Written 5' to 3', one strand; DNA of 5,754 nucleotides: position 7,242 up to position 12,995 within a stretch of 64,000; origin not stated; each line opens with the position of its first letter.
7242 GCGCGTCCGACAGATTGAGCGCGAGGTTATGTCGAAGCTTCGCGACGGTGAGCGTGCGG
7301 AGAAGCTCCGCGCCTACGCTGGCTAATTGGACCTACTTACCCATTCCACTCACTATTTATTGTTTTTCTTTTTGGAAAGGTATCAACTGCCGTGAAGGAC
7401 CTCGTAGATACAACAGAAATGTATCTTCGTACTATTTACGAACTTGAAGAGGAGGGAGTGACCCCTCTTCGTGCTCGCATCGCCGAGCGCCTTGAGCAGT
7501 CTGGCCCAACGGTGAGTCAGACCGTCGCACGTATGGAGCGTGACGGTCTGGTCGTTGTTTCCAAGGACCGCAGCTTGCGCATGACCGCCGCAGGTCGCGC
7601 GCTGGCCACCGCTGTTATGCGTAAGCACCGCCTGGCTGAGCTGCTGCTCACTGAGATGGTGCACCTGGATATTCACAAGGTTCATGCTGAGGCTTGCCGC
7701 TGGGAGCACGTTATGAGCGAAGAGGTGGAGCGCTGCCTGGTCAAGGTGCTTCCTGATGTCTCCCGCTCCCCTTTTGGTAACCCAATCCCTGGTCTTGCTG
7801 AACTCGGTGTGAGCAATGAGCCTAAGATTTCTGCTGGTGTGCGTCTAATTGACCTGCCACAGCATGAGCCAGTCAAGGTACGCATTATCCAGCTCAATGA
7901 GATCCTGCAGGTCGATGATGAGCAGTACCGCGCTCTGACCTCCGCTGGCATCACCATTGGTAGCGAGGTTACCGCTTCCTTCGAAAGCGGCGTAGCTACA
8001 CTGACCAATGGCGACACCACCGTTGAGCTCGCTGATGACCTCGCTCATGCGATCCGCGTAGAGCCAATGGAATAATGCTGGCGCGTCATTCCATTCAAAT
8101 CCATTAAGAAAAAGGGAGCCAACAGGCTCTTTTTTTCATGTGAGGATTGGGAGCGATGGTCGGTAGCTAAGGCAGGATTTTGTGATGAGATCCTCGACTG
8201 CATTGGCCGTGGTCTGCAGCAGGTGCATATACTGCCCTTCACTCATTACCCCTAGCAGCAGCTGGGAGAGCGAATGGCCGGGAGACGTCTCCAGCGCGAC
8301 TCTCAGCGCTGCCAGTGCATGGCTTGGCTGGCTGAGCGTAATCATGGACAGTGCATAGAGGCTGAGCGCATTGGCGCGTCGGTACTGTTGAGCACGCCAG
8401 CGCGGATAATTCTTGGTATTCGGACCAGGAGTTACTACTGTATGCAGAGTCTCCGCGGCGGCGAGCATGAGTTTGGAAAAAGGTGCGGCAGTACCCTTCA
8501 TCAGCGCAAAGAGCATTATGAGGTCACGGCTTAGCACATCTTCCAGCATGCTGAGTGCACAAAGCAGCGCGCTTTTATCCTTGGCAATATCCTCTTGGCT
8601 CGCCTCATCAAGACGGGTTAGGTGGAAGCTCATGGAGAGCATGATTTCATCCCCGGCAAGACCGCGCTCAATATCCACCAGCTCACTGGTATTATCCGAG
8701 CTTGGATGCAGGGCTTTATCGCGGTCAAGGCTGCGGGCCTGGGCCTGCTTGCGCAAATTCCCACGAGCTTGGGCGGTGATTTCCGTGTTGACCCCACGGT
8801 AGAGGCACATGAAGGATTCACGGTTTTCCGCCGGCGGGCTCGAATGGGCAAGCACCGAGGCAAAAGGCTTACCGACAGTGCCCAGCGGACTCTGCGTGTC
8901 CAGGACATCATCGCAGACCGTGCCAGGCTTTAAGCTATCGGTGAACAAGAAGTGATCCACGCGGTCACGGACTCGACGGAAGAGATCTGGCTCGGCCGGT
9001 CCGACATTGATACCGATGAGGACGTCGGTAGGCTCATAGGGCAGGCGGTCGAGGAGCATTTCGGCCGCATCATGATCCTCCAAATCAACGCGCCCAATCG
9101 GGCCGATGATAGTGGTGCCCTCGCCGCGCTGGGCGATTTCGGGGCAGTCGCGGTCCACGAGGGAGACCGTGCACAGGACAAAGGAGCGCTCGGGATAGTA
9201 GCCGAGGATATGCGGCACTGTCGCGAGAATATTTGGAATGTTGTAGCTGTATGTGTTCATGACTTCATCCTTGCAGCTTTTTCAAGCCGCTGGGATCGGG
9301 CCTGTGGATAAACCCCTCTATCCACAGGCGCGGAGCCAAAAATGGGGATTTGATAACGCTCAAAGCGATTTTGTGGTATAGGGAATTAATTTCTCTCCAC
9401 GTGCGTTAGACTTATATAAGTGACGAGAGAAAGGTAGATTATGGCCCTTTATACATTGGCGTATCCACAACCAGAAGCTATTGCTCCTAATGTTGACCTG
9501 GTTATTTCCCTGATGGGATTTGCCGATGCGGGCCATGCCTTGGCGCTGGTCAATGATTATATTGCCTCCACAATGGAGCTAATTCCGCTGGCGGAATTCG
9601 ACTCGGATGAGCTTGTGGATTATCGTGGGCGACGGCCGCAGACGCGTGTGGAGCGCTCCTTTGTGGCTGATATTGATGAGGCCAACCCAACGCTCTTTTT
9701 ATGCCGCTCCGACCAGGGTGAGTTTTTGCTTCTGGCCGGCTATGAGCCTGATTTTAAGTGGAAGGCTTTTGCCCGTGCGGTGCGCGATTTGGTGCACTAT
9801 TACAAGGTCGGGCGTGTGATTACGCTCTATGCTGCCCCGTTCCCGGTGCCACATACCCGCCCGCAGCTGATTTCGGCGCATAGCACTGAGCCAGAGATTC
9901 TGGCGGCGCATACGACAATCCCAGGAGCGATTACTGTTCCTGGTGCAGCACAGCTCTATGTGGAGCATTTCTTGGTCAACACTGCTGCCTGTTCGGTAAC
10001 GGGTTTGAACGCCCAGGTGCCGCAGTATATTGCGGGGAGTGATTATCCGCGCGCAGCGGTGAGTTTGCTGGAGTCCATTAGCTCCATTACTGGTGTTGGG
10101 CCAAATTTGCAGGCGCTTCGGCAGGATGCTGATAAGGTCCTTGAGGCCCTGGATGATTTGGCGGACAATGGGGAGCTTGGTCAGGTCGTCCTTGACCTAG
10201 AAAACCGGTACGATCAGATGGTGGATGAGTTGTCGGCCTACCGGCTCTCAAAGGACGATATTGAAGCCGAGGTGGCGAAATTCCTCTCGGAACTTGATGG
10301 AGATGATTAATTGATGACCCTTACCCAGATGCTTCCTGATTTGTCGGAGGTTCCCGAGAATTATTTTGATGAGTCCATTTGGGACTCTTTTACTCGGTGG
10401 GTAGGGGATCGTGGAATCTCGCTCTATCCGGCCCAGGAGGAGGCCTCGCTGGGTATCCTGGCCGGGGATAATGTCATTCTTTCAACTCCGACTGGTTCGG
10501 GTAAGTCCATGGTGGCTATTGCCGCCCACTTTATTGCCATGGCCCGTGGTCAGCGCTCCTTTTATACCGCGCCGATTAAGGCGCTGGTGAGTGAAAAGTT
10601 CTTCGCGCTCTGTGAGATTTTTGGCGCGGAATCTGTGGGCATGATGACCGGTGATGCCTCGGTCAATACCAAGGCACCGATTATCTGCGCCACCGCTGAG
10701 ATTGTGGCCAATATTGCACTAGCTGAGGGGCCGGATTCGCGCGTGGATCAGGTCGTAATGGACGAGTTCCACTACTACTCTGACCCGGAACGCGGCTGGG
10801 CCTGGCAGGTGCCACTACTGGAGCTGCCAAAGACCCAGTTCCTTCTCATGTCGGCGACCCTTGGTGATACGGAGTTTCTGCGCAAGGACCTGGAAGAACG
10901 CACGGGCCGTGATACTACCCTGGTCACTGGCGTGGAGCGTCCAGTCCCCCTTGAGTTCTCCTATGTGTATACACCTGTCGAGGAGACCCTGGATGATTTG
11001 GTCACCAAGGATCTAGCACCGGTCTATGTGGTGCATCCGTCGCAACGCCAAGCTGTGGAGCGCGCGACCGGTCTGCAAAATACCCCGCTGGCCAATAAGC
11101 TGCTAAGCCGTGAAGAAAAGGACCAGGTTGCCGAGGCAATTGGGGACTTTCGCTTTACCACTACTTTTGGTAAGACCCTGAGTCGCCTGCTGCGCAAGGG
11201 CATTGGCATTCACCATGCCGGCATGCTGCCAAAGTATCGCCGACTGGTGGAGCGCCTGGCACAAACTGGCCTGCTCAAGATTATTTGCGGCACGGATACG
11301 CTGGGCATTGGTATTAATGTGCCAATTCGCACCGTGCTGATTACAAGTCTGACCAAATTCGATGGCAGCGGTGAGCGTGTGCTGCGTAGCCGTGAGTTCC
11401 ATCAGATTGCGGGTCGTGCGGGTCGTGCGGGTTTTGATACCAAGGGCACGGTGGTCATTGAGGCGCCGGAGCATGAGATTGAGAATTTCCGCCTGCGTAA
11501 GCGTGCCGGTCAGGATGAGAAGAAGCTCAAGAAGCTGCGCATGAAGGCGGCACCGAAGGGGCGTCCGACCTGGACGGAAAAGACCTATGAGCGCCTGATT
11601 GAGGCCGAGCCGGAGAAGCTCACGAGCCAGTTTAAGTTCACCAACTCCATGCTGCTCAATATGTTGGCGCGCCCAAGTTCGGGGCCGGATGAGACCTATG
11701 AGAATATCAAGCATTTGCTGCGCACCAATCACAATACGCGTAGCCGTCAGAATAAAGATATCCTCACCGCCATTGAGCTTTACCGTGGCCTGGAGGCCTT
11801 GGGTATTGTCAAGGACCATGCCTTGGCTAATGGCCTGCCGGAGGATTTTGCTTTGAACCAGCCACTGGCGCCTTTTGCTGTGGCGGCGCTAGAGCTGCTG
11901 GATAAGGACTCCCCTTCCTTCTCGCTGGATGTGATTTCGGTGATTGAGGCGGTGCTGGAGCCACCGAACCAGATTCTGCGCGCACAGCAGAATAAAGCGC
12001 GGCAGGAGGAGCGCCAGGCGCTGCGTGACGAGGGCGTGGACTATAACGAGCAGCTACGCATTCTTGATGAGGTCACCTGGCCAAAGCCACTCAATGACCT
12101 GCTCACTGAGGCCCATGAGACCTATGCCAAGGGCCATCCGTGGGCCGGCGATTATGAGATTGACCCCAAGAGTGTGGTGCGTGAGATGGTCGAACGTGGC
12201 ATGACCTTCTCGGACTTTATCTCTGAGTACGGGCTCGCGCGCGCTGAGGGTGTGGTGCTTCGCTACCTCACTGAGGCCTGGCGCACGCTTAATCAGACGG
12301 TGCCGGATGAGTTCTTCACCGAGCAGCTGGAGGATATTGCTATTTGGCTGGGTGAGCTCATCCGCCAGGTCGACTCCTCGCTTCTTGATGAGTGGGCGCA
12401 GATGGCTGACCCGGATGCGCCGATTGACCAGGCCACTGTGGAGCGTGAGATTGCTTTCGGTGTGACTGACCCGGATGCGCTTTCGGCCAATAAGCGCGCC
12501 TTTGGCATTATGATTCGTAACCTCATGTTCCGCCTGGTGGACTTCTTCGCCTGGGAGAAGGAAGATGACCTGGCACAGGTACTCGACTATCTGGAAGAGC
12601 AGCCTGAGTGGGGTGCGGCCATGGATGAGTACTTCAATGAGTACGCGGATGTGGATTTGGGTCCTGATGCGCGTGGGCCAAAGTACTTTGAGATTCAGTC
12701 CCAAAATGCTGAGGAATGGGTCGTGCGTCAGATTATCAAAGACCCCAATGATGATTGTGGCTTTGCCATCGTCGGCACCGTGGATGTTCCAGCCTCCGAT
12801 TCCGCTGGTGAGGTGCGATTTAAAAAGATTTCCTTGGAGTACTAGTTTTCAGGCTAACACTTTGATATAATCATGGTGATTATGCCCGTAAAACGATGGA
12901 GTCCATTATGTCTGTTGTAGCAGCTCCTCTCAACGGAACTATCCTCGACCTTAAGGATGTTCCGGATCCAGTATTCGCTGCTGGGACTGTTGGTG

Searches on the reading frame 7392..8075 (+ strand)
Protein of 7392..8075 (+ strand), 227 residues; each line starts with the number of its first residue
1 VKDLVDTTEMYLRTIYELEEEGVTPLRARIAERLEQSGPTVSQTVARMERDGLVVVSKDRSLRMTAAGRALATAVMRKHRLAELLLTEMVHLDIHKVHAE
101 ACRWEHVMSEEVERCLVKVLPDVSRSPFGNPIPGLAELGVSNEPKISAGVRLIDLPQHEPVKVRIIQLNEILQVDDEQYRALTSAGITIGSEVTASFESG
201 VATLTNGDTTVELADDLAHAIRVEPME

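Call 26: search_protein_families(library=ncbifam, proteins=[window:7392-8075:+], max_evalue=1e-10)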
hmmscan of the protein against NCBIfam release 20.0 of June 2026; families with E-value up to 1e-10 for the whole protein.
window:7392-8075:+ (227 aa): 3 families
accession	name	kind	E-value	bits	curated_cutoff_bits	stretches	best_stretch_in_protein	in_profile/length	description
NF053665.1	TransRegDtxRActin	equivalog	9.8e-82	273.9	290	1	2-221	2-228/233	iron-dependent transcriptional repressor DtxR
NF047407.1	TransRegMntRTherm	equivalog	1.7e-20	73.7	350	1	4-225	6-225/227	manganese-dependent transcriptional regulator MntR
NF008273.0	PRK11050.1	equivalog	3.7e-12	46.2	153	1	9-113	39-142/156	manganese-binding transcriptional regulator MntR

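Call 66: find_encoding_contigs(protein=window:7392-8075:+, flank=6000, max_places=6)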
Protein window:7392-8075:+ (227 aa): 1 contig read that carries it; 1 place shown.
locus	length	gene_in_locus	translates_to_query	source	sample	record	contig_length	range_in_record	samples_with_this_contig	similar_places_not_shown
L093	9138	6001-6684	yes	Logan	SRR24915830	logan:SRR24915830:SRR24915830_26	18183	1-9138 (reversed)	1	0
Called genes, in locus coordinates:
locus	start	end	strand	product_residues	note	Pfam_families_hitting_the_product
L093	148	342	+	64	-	PF01638:HxlR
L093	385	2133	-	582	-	PF00270:DEAD, PF04851:ResIII, PF18766:SWI2_SNF2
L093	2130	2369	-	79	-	PF11238:DUF3039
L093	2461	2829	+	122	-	PF11298:DUF3099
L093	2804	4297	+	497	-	PF05175:MTS (weak), PF25004:DUF7782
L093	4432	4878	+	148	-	PF02580:Tyr_Deacylase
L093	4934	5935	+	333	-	PF00140:Sigma70_r1_2, PF04542:Sigma70_r2, PF04539:Sigma70_r3, PF04545:Sigma70_r4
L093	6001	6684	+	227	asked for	PF01325:Fe_dep_repress, PF12802:MarR_2 (weak), PF02742:Fe_dep_repr_C, PF18357:DtxR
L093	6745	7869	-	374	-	PF13830:DUF4192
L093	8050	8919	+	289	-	PF09754:PAC2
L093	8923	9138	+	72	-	?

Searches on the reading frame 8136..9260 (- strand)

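Call 26: search_protein_families(library=ncbifam, proteins=[window:8136-9260:-], max_evalue=1e-10)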
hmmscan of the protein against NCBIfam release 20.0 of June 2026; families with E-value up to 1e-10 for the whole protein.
window:8136-9260:- (374 aa): 0 families

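Call 49: search_protein_families(library=pfam, proteins=[window:8136-9260:-], max_evalue=0.001)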
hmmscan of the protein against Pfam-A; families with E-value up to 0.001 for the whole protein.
window:8136-9260:- (374 aa): 1 family
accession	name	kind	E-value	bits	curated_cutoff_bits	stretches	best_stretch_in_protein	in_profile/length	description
PF13830.11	DUF4192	-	5.2e-20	73.1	27.8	1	11-342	4-317/321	Domain of unknown function (DUF4192)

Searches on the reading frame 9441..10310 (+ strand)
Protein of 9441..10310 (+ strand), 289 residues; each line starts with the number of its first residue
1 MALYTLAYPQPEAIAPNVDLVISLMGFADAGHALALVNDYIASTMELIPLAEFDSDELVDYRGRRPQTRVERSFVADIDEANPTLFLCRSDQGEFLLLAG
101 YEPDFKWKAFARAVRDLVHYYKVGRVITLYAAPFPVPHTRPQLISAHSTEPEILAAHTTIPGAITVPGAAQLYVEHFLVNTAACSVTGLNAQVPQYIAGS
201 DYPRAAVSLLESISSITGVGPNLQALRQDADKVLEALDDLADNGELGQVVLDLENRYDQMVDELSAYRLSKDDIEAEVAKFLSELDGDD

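Call 26: search_protein_families(library=ncbifam, proteins=[window:9441-10310:+], max_evalue=1e-10)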
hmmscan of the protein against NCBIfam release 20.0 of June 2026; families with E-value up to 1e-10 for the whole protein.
window:9441-10310:+ (289 aa): 0 families

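Call 49: search_protein_families(library=pfam, proteins=[window:9441-10310:+], max_evalue=0.001)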
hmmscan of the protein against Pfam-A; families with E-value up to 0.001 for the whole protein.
window:9441-10310:+ (289 aa): 1 family
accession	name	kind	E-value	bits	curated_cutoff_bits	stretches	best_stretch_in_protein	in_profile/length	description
PF09754.15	PAC2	-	2e-42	145.9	25.8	1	24-241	2-215/215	PAC2 family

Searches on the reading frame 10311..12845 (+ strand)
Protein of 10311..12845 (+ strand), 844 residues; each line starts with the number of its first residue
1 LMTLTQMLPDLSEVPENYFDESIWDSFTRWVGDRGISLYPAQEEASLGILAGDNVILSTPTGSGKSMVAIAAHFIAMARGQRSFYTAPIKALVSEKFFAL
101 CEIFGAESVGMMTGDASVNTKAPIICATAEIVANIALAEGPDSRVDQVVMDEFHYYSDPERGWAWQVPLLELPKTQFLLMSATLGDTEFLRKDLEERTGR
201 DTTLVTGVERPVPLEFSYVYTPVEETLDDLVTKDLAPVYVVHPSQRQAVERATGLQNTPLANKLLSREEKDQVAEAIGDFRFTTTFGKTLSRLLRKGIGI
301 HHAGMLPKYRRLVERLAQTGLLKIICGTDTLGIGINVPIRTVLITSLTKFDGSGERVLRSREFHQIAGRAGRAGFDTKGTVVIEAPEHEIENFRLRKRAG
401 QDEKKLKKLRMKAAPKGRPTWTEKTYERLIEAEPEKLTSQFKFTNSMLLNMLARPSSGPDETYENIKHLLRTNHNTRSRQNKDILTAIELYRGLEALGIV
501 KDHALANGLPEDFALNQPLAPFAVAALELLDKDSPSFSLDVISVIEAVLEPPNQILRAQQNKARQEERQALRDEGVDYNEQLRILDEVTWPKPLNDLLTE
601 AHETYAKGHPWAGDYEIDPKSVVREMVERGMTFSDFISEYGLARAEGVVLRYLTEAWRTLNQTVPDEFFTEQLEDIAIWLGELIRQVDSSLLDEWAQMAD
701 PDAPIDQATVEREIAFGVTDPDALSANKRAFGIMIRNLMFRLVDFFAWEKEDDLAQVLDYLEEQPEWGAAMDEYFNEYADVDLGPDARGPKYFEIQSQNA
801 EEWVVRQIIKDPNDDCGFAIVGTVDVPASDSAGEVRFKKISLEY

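Call 26: search_protein_families(library=ncbifam, proteins=[window:10311-12845:+], max_evalue=1e-10)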
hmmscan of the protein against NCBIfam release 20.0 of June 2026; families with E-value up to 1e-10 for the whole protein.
window:10311-12845:+ (844 aa): 5 families
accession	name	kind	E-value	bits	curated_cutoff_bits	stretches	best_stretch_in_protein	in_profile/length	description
NF002654.0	PRK02362.1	equivalog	9.6e-49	166.3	887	1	26-389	11-398/739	ATP-dependent DNA helicase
NF001308.0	PRK00254.1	equivalog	1.8e-36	125.6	1216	1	29-410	14-410/720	ATP-dependent DNA helicase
NF040935.1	helicase_Hel308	equivalog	6.9e-36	123.6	1200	1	32-384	20-399/704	ATP-dependent DNA helicase Hel308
NF002251.0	PRK01172.1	equivalog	1.3e-32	112.9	891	1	33-385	18-375/674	ATP-dependent DNA helicase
TIGR04121.1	DEXH_lig_assoc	equivalog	1.3e-13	49.6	850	0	26-208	2-209/804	ligase-associated DNA damage response DEXH box helicase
